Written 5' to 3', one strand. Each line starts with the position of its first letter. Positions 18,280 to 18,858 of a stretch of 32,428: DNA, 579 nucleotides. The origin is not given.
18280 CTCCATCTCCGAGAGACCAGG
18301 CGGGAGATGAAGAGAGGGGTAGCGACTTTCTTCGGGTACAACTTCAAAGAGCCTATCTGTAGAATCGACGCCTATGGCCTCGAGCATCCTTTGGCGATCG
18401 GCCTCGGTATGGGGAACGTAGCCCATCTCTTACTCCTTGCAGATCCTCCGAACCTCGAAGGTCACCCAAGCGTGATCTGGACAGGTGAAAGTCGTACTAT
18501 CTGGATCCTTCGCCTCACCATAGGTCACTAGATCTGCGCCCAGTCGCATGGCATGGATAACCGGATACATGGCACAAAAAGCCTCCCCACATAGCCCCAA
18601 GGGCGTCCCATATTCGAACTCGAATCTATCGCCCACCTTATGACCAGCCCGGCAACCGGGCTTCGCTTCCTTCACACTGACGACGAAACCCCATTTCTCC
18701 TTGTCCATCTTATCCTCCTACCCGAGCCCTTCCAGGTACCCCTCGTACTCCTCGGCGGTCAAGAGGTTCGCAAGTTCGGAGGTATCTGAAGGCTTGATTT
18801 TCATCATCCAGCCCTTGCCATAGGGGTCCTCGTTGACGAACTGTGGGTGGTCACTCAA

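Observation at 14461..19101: Non-canonical glycine-cleavage operon: gcvH, small Cys protein, gcvPA, aminotransferase, gcvPB, with no gcvT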

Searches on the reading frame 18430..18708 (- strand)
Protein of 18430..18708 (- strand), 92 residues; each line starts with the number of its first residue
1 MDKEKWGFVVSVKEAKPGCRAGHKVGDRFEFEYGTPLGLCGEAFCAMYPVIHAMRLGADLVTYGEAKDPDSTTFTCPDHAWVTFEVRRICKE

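Call 3: search_protein_families(library=pfam, proteins=[window:18430-18708:-], max_evalue=0.01)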
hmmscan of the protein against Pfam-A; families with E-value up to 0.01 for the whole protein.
window:18430-18708:- (92 aa): 0 families

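Call 4: search_protein_families(library=ncbifam, proteins=[window:18430-18708:-], max_evalue=0.01)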
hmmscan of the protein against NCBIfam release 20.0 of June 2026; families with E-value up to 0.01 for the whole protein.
window:18430-18708:- (92 aa): 1 family
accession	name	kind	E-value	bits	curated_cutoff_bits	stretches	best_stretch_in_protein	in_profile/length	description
TIGR04076.1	TIGR04076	subfamily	4.9e-14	52.6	33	1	10-89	6-89/91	TIGR04076 family protein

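Call 11: find_encoding_contigs(protein=window:18430-18708:-, flank=10000, max_places=10)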
Protein window:18430-18708:- (92 aa): 1 contig read that carries it; 1 place shown.
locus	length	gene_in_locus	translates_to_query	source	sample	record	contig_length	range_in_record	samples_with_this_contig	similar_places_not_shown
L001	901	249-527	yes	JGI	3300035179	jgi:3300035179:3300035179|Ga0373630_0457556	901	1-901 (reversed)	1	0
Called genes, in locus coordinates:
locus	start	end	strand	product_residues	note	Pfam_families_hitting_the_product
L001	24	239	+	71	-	PF01597:GCV_H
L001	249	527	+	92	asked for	-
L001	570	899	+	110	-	?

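Call 12: find_homologous_proteins(query=window:18430-18708:-, max_evalue=0.001)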
Query window:18430-18708:- (92 aa): 8 proteins with E <= 0.001 among 8 candidates.
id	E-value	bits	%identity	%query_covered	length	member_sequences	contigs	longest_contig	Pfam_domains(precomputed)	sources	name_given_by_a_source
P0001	2.2e-52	193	92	95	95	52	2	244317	-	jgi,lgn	-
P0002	9.1e-49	182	88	98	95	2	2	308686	-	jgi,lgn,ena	-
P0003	5.5e-47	176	83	98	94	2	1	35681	-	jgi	-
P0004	2.2e-46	174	82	98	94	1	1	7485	-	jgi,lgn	jgi:uncharacterized repeat protein (TIGR04076 family)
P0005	7.1e-38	147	72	95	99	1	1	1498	-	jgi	jgi:uncharacterized repeat protein (TIGR04076 family)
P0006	4.2e-23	99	83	58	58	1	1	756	-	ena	-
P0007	3.7e-11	61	91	35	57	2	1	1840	-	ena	-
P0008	6.2e-10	57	84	35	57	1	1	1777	-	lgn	-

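Call 13: find_encoding_contigs(protein=P0001, flank=10000, max_places=4)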
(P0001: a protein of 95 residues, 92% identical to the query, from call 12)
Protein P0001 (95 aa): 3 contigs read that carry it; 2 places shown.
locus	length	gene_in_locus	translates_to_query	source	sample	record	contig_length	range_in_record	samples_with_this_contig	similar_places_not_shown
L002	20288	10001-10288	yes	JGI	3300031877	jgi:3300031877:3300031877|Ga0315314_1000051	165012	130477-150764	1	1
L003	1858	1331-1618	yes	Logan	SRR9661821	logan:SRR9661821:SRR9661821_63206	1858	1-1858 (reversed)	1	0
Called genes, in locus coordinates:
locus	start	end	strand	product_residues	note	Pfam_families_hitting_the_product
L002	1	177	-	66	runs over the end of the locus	PF03966:Trm112p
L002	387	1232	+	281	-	PF00318:Ribosomal_S2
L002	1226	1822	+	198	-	PF00889:EF_TS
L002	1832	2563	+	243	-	PF00696:AA_kinase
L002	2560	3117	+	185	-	PF01765:RRF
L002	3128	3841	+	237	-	PF01255:Prenyltransf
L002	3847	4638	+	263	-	PF01148:CTP_transf_1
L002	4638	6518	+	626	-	PF16927:HisKA_7TM, PF01590:GAF (faint), PF13185:GAF_2 (faint)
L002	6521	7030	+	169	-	PF01661:Macro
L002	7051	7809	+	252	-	-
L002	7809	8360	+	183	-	PF23472:LysM2_CERK1_LYK3_4_5 (faint), PF01476:LysM, PF23446:LysM1_NFP_LYK (faint), PF01476:LysM, PF23473:LysM3_LYK4_5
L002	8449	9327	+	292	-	-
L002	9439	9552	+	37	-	-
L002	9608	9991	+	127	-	PF01597:GCV_H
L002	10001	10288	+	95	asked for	-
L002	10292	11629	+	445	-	PF02347:GDC-P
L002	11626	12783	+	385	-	PF00266:Aminotran_5, PF01053:Cys_Met_Meta_PP (weak)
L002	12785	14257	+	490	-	PF02347:GDC-P, PF21478:GcvP2_C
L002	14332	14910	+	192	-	PF07638:Sigma70_ECF (faint), PF04542:Sigma70_r2, PF08281:Sigma70_r4_2, PF04545:Sigma70_r4 (weak)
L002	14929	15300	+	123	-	-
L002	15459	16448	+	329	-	PF00005:ABC_tran, PF08352:oligo_HPY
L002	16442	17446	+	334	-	PF00005:ABC_tran, PF08352:oligo_HPY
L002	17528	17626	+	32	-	-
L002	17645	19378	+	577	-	PF00496:SBP_bac_5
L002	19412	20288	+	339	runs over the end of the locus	PF19300:BPD_transp_1_N, PF00528:BPD_transp_1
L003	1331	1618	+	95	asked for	-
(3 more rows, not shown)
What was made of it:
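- On Glycine cleavage system gene set: The two ABC ATPase ORFs were identified from their relatives (call 13).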

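Call 14: find_encoding_contigs(protein=P0002, flank=10000, max_places=4)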
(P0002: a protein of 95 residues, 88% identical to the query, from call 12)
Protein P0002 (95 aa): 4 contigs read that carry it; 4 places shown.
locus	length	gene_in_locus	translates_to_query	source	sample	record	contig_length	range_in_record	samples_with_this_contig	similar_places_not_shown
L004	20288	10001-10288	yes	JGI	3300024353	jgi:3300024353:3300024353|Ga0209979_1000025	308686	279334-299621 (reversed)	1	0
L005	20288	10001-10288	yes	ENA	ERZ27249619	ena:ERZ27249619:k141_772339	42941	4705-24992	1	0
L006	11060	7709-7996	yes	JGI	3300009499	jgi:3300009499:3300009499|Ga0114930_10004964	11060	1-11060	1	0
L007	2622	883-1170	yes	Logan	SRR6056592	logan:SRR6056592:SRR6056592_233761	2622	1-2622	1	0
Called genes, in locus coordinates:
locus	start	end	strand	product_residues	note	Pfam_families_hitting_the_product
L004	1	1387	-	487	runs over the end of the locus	PF00072:Response_reg, PF01590:GAF, PF13185:GAF_2, PF13492:GAF_3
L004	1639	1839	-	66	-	PF03966:Trm112p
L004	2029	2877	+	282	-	PF00318:Ribosomal_S2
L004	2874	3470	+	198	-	PF00889:EF_TS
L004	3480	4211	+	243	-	PF00696:AA_kinase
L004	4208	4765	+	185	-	PF01765:RRF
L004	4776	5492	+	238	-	PF01255:Prenyltransf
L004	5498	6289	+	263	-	PF01148:CTP_transf_1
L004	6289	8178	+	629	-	PF16927:HisKA_7TM, PF01590:GAF (weak), PF13185:GAF_2 (faint)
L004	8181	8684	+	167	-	PF01661:Macro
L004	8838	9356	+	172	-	PF23472:LysM2_CERK1_LYK3_4_5 (faint), PF01476:LysM, PF23446:LysM1_NFP_LYK (faint), PF01476:LysM, PF23462:LysM3_NFP (faint), PF23473:LysM3_LYK4_5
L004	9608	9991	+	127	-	PF01597:GCV_H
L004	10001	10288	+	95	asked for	-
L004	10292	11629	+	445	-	PF02347:GDC-P, PF00266:Aminotran_5 (faint)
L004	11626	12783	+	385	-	PF00155:Aminotran_1_2 (weak), PF00266:Aminotran_5, PF01053:Cys_Met_Meta_PP (weak)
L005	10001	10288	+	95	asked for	-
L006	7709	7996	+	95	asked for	-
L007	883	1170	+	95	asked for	-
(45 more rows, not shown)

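Call 16: search_solved_structures(query=window:18430-18708:-, max_evalue=10, show_alignments=2)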
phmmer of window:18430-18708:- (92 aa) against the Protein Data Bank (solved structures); distinct sequences matched with E-value up to 10: 13.
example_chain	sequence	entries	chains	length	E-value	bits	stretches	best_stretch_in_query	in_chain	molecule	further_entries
9tdq_C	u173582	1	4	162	0.045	17.4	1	19-67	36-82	Non-structural protein 3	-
9zrb_A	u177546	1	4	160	0.045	17.4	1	19-67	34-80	Polyprotein P1234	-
9zra_A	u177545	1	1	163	0.045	17.4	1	19-67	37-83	Polyprotein P1234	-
9yhh_A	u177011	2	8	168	0.047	17.3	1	19-67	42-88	Non-structural protein 3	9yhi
6vuq_A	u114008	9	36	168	0.049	17.2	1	19-67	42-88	Nonstructural polyprotein | Non-structural protein 3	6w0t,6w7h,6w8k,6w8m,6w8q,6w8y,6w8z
3gpg_A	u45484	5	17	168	0.049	17.2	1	19-67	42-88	Non-structural protein 3 | Non-structural polyprotein 3 | Polyprotein P1234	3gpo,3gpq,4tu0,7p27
9yhl_A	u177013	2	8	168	0.049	17.2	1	19-67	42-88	Non-structural protein 3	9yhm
9yhj_A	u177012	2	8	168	0.05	17.2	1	19-67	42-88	Non-structural protein 3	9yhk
9yhd_A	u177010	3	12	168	0.051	17.2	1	19-67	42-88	Non-structural protein 3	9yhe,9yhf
9yhc_A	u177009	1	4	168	0.052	17.2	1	19-67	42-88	Non-structural protein 3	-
7h6j_A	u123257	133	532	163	0.067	16.8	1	19-67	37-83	Non-structural protein 3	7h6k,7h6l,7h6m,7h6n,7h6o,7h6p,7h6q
8phz_A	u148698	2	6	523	0.26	14.9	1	19-67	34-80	Non-structural protein 3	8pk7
2w7r_A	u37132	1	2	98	1.4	12.6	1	9-37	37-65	MICROTUBULE-ASSOCIATED SERINE/THREONINE-PROTEIN KINASE 4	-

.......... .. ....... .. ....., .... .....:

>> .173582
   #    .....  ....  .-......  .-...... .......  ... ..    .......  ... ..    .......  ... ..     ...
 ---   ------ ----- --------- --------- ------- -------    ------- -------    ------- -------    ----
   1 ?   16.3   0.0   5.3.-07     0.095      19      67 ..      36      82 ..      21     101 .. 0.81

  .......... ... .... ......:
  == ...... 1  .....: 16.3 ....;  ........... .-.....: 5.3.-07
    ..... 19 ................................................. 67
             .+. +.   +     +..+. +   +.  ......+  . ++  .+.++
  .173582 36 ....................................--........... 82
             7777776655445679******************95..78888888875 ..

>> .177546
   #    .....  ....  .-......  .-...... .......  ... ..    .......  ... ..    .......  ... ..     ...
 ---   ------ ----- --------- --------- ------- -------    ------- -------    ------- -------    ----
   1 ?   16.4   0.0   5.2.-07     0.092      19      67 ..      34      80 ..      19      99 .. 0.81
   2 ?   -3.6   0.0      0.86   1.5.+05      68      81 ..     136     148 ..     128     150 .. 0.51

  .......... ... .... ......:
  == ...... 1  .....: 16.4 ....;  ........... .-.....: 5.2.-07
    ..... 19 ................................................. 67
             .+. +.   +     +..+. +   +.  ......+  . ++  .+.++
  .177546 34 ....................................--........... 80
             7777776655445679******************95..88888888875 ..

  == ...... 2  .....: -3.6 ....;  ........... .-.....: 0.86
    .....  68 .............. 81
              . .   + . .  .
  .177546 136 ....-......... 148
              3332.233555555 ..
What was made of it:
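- Tried and rejected: TIGR04076 function by sequence. phmmer against PDB sequences gave only chance-level hits, E>=0.045, to alphavirus macro domains (call 16).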

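Call 36: list_cluster_members(proteins=[P0001, P0002, P0010, P0011, P0012, P0019, P0021, P0032, P0082, P0086])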
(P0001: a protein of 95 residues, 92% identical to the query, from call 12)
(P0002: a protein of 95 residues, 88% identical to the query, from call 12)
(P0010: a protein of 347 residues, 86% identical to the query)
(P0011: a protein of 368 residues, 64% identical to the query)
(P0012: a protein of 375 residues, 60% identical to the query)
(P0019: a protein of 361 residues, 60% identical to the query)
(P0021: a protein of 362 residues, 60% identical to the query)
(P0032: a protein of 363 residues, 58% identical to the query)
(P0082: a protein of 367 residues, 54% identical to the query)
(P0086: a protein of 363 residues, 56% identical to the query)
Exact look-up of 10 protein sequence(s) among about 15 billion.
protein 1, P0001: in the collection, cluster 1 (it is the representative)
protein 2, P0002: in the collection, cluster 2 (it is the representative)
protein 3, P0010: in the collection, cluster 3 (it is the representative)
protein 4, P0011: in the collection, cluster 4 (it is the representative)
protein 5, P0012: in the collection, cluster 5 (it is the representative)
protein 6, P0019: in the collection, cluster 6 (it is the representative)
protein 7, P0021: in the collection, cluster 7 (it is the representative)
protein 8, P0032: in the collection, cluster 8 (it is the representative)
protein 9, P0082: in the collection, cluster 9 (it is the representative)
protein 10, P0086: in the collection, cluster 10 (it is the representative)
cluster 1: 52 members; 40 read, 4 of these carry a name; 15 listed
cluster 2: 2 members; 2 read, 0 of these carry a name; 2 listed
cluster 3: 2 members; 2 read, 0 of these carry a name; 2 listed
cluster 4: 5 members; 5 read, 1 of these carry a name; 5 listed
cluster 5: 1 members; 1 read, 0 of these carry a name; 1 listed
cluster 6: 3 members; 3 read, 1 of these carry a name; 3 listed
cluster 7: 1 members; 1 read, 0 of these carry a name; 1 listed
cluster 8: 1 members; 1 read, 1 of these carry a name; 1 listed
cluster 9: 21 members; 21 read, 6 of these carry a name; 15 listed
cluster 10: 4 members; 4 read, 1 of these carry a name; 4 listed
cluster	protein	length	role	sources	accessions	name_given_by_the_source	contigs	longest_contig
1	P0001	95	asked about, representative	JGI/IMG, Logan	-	-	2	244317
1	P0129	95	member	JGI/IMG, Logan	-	uncharacterized repeat protein (TIGR04076 family)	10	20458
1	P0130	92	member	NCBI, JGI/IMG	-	-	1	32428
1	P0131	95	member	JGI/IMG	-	uncharacterized repeat protein (TIGR04076 family)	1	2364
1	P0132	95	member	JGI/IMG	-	uncharacterized repeat protein (TIGR04076 family)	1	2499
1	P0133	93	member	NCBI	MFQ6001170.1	MAG: TIGR04076 family protein [Anaerolineae bacterium]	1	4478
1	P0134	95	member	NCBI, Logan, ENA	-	-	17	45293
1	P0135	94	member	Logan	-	-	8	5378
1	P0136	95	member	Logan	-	-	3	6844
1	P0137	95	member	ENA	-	-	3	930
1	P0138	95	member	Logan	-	-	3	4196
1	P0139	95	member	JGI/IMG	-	-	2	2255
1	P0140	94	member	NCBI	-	-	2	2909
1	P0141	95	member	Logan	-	-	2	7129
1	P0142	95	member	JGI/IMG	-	-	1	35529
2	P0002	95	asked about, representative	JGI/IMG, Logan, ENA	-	-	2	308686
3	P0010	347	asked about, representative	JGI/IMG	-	-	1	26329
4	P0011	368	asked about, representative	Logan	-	-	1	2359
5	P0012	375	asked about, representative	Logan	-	-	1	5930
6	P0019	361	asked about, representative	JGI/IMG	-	-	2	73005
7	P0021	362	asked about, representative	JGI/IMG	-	-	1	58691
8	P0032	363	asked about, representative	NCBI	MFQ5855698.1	MAG: glycine cleavage system aminomethyltransferase GcvT [Anaerolineae bacterium]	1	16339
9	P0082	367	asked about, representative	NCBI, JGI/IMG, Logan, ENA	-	-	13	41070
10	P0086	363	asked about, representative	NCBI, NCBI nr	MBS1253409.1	MAG: Aminomethyltransferase [Anaerolineales bacterium] | Aminomethyltransferase [Anaerolineales bacterium]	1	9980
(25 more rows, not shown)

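Call 37: search_protein_representatives(protein=window:18430-18708:-)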
Query: 92 residues. Proteins with E-value up to 0.001 (for the whole library): 234; up to 1e-10: 20; up to 1e-30: 0. The best 150 are listed.
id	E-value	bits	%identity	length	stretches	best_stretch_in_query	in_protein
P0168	1.2e-29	118.7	62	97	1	3-90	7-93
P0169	1.4e-15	73.6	52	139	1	14-86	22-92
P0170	3.1e-15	72.5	47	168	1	7-88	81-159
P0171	4.8e-15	71.9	56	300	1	18-89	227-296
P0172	1.1e-14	70.7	45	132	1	6-89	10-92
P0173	2.4e-13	66.4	49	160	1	3-85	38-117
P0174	2.6e-13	66.3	36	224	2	16-88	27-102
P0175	3.8e-13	65.8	34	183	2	15-89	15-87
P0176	6.5e-13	65.0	46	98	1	11-91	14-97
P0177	1.3e-12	64.0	35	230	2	15-89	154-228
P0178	1.1e-11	61.1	47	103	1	4-65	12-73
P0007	1.2e-11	61.0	88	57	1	3-35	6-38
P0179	1.5e-11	60.6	34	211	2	9-89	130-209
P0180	1.8e-11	60.4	35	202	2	3-89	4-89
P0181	2.5e-11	59.9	53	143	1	4-58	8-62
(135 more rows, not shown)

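Call 40: find_homologous_proteins(query=A2, max_evalue=0.00001)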
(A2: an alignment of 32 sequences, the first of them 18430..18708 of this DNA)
Query A2 (32 sequences) (92 aa, profile of the alignment): 849 proteins with E <= 0.00001 among 1925 candidates; the best 120 are listed.
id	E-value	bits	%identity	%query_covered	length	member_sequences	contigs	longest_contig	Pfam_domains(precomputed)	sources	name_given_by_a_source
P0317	1.3e-48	181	37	80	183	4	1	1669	-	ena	-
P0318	1.2e-31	126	64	95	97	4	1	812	-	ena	-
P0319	1.9e-31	126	68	95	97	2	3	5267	-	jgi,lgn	jgi:uncharacterized repeat protein (TIGR04076 family)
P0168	2.1e-31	126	63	95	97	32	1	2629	-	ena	-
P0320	2.4e-31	125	29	90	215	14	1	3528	-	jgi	jgi:uncharacterized repeat protein (TIGR04076 family)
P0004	6.1e-31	124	82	98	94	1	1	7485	-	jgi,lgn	jgi:uncharacterized repeat protein (TIGR04076 family)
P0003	9.4e-31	124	83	98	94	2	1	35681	-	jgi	-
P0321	1.2e-30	123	29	90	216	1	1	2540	-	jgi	jgi:uncharacterized repeat protein (TIGR04076 family)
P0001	1.4e-30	123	92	95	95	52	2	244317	-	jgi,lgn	-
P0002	6.5e-30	121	88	98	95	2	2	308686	-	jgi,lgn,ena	-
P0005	1.1e-29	120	72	95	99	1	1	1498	-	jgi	jgi:uncharacterized repeat protein (TIGR04076 family)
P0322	2.1e-29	119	39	76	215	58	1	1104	-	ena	-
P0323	4.8e-29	118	38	87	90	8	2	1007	-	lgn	-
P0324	5.5e-29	118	31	90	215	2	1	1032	-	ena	-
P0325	7.5e-29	117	39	96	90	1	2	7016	-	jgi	jgi:uncharacterized repeat protein (TIGR04076 family)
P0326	2.0e-28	116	40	98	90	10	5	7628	-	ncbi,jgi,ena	ncbi:MAG TPA: TIGR04076 family protein [Dehalococcoidia bacterium]|jgi:uncharacterized repeat protei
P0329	3.9e-28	115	40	93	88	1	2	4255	-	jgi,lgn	jgi:uncharacterized repeat protein (TIGR04076 family)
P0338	1.2e-27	114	29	90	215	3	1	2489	-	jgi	jgi:uncharacterized repeat protein (TIGR04076 family)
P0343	2.0e-27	113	42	77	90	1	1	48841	-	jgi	jgi:uncharacterized repeat protein (TIGR04076 family)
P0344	2.2e-27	113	42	87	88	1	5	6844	-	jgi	jgi:uncharacterized repeat protein (TIGR04076 family)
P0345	2.3e-27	113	44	87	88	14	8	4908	-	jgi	jgi:uncharacterized repeat protein (TIGR04076 family)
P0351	4.2e-27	112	41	92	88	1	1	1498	-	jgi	jgi:uncharacterized repeat protein (TIGR04076 family)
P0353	4.6e-27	112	41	87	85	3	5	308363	-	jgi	jgi:uncharacterized repeat protein (TIGR04076 family)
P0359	6.6e-27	111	37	93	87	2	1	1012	-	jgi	jgi:uncharacterized repeat protein (TIGR04076 family)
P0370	1.3e-26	110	41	87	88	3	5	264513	-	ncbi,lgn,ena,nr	ncbi:MAG: TIGR04076 family protein [Dehalococcoidales bacterium]|nr:TIGR04076 family protein [Dehalo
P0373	1.6e-26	110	40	88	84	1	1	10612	-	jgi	jgi:uncharacterized repeat protein (TIGR04076 family)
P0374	1.6e-26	110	38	88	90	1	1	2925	-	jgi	jgi:uncharacterized repeat protein (TIGR04076 family)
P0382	2.1e-26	110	40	84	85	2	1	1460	-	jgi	jgi:uncharacterized repeat protein (TIGR04076 family)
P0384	2.4e-26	109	38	90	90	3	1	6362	-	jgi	jgi:uncharacterized repeat protein (TIGR04076 family)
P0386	2.4e-26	109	38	93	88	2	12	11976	-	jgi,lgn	jgi:uncharacterized repeat protein (TIGR04076 family)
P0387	2.5e-26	109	39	93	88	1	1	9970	-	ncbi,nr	ncbi:MAG: TIGR04076 family protein [Chloroflexi bacterium]|nr:TIGR04076 family protein [Chloroflexot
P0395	3.2e-26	109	37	87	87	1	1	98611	-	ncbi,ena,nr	ncbi:MAG TPA: TIGR04076 family protein [Dehalococcoidia bacterium]|nr:TIGR04076 family protein [Deha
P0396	3.2e-26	109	41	87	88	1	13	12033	-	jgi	jgi:uncharacterized repeat protein (TIGR04076 family)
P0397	3.4e-26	109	37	80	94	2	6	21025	-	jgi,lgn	jgi:uncharacterized repeat protein (TIGR04076 family)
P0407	4.1e-26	109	33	96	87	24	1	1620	-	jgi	jgi:uncharacterized repeat protein (TIGR04076 family)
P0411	4.7e-26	109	31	97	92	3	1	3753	-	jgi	jgi:uncharacterized repeat protein (TIGR04076 family)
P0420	5.4e-26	108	39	93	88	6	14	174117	-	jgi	jgi:uncharacterized repeat protein (TIGR04076 family)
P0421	5.6e-26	108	28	90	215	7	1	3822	-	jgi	jgi:uncharacterized repeat protein (TIGR04076 family)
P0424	5.8e-26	108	38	88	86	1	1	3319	-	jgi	jgi:uncharacterized repeat protein (TIGR04076 family)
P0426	6.1e-26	108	42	87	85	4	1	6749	-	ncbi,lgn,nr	ncbi:MAG: TIGR04076 family protein [Chloroflexota bacterium]|nr:TIGR04076 family protein [Chloroflex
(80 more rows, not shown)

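Call 41: find_encoding_contigs(protein=P0319, flank=6000, max_places=4)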
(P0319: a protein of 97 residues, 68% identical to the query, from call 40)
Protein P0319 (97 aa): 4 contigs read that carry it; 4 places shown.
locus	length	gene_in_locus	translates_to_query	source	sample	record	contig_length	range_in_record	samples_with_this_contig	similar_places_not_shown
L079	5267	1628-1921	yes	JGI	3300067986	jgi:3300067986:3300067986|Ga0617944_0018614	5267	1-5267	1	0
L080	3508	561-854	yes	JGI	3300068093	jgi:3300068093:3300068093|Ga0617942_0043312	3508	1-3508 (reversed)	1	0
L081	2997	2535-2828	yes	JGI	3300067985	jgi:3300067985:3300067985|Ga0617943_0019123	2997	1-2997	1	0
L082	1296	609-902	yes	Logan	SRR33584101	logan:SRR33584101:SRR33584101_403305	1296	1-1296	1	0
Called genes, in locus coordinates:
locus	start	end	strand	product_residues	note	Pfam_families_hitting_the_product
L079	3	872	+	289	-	?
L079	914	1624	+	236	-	PF00702:Hydrolase, PF13419:HAD_2, PF13242:Hydrolase_like (faint)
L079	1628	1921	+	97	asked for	-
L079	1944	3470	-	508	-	PF02789:Peptidase_M17_N, PF00883:Peptidase_M17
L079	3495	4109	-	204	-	PF03167:UDG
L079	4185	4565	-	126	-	PF01219:DAGK_prokar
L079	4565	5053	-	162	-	PF02130:YbeY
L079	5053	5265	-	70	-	?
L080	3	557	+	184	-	?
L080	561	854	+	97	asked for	-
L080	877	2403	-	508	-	PF02789:Peptidase_M17_N, PF00883:Peptidase_M17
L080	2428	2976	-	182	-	PF03167:UDG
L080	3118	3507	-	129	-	?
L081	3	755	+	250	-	?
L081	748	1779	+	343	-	-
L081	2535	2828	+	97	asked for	-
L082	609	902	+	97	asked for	-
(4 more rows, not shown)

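Call 42: find_encoding_contigs(protein=P0168, flank=6000, max_places=4)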
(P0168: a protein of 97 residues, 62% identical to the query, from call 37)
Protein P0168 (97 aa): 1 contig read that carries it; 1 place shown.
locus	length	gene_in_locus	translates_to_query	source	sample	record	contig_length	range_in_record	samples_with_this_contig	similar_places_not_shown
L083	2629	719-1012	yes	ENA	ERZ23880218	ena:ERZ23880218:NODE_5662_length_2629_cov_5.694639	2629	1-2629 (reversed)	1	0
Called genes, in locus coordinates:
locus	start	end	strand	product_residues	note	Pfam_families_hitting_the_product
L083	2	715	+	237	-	?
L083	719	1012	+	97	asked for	-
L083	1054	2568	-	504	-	PF02789:Peptidase_M17_N, PF00883:Peptidase_M17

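Call 43: find_encoding_contigs(protein=P0003, flank=8000, max_places=3)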
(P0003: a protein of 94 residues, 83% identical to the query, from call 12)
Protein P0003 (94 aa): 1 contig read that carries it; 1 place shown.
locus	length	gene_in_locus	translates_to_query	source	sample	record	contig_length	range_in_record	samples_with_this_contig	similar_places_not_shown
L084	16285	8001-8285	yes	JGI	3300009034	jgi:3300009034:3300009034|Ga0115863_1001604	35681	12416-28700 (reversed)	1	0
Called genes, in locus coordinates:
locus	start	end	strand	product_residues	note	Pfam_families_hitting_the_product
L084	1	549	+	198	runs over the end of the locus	PF00889:EF_TS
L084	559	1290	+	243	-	PF00696:AA_kinase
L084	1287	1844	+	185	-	PF01765:RRF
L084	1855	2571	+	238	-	PF01255:Prenyltransf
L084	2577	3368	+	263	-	PF01148:CTP_transf_1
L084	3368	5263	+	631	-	PF16927:HisKA_7TM, PF13185:GAF_2 (faint), PF01590:GAF (weak)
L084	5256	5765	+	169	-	PF01661:Macro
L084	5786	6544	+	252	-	-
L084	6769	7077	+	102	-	PF01476:LysM, PF23446:LysM1_NFP_LYK (faint), PF23473:LysM3_LYK4_5 (weak), PF01476:LysM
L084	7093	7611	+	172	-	PF28549:NDPSase_N (weak), PF00293:NUDIX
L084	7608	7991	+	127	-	PF01597:GCV_H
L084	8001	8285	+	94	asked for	-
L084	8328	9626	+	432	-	PF02347:GDC-P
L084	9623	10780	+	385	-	PF00155:Aminotran_1_2 (weak), PF00266:Aminotran_5, PF01053:Cys_Met_Meta_PP (weak)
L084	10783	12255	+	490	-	PF02347:GDC-P, PF00266:Aminotran_5 (weak), PF21478:GcvP2_C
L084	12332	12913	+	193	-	PF07638:Sigma70_ECF (faint), PF04542:Sigma70_r2, PF08281:Sigma70_r4_2, PF04545:Sigma70_r4 (weak)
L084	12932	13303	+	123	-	-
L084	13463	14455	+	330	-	PF00005:ABC_tran, PF13304:AAA_21 (faint), PF08352:oligo_HPY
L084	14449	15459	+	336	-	PF00005:ABC_tran, PF08352:oligo_HPY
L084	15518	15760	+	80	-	-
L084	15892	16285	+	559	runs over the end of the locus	PF00496:SBP_bac_5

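Call 46: find_encoding_contigs(protein=P0370, flank=5000, max_places=3)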
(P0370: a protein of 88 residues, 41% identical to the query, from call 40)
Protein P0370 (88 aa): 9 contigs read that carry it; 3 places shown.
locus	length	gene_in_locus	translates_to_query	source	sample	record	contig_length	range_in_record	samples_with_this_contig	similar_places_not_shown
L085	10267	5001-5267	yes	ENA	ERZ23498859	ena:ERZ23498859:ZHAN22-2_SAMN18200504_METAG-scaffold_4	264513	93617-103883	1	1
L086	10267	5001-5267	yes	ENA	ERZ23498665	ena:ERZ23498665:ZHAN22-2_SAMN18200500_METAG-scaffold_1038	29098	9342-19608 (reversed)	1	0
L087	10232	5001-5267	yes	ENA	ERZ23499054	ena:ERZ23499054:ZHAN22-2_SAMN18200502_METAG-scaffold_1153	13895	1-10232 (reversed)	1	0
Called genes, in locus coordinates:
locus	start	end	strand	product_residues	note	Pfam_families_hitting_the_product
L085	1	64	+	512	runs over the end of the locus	PF12072:RNase_Y_N, PF00013:KH_1 (weak), PF08668:HDOD (faint), PF01966:HD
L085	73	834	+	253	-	PF00149:Metallophos, PF13277:YmdB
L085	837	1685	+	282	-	PF02811:PHP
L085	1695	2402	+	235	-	PF02660:G3P_acyltransf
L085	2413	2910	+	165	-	-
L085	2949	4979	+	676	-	PF12838:Fer4_7 (faint), PF13183:Fer4_8 (weak), PF13187:Fer4_9 (weak), PF02754:CCG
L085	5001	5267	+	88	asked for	-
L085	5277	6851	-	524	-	PF00501:AMP-binding, PF13193:AMP-binding_C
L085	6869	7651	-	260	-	PF02146:SIR2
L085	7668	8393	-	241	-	PF00378:ECH_1, PF16113:ECH_2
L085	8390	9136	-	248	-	PF00378:ECH_1, PF16113:ECH_2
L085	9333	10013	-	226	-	PF00730:HhH-GPD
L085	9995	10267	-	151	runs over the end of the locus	PF01980:TrmO_N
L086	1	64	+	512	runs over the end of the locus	PF12072:RNase_Y_N, PF00013:KH_1 (weak), PF08668:HDOD (faint), PF01966:HD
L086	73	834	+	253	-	PF00149:Metallophos, PF13277:YmdB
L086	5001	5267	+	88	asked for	-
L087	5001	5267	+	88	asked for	-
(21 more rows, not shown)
